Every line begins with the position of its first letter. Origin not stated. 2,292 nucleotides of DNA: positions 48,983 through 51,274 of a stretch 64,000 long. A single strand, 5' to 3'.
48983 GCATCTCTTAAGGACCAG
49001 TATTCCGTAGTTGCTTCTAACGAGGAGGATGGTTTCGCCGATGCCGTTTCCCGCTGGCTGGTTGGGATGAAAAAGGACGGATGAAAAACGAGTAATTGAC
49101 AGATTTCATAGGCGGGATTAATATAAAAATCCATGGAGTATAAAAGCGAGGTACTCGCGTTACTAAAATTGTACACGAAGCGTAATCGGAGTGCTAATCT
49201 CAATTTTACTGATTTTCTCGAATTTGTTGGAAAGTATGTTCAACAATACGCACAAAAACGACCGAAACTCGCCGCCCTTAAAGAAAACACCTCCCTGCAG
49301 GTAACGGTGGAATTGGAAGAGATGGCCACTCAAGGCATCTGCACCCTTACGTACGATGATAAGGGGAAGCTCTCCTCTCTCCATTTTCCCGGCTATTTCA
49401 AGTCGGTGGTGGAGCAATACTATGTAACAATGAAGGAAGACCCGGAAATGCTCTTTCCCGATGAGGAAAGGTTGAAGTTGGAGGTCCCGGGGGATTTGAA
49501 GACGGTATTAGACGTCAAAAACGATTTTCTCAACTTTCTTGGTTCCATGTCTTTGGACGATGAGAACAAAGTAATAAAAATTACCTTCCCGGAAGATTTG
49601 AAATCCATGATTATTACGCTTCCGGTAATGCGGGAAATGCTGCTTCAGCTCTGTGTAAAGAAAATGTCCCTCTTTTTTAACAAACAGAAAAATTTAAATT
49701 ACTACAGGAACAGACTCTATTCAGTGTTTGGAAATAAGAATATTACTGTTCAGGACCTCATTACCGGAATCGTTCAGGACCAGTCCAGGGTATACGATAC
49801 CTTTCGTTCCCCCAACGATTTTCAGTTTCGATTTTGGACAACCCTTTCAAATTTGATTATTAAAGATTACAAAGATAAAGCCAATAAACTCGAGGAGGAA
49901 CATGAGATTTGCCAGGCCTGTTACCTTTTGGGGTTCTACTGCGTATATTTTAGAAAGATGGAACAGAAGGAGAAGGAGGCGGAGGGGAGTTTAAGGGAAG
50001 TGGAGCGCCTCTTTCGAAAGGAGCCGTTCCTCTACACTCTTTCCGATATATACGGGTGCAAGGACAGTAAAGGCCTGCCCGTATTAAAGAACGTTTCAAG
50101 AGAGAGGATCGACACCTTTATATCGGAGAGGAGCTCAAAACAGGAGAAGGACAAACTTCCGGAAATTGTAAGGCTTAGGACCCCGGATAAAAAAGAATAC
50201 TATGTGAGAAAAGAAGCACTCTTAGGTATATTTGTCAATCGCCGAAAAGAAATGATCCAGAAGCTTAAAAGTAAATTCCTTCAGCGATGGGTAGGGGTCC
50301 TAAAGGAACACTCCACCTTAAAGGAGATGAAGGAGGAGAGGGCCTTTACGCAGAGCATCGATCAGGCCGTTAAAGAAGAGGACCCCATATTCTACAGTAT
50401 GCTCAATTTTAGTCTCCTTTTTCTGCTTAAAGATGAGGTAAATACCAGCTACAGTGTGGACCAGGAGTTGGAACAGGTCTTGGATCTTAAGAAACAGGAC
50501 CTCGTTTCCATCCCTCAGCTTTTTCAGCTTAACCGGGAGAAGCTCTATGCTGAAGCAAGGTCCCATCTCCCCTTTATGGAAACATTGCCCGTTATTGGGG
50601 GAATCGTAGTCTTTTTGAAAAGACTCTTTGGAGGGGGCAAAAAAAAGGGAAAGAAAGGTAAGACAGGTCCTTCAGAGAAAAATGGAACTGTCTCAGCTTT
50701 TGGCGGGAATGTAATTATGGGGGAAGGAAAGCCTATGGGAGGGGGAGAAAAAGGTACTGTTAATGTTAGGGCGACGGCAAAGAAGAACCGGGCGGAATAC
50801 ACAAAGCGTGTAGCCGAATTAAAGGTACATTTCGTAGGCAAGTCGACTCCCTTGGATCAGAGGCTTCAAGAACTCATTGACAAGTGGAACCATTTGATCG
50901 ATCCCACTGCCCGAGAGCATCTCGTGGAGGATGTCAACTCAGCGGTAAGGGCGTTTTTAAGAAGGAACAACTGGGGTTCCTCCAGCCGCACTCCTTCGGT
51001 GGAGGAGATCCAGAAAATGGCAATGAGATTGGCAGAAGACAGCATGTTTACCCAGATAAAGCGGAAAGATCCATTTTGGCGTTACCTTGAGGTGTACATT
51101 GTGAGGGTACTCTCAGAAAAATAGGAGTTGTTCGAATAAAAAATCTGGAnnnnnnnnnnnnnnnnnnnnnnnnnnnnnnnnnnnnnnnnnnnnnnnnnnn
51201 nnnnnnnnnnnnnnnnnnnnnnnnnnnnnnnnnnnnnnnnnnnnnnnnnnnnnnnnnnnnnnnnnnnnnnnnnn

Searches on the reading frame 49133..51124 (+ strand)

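Call 71: search_protein_families(library=pfam, proteins=[window:49133-51124:+], max_evalue=0.00001)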
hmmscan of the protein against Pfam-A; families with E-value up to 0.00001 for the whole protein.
window:49133-51124:+ (663 aa): 0 families

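Call 81: search_protein_families(library=pfam, proteins=[window:49133-51124:+], max_evalue=0.01)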
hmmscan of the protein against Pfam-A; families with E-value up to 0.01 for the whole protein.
window:49133-51124:+ (663 aa): 1 family
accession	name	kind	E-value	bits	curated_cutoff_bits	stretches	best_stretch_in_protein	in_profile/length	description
PF19086.5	Terpene_syn_C_2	-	0.0074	16.5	23.7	0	571-631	48-108/199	Terpene synthase family 2, C-terminal metal binding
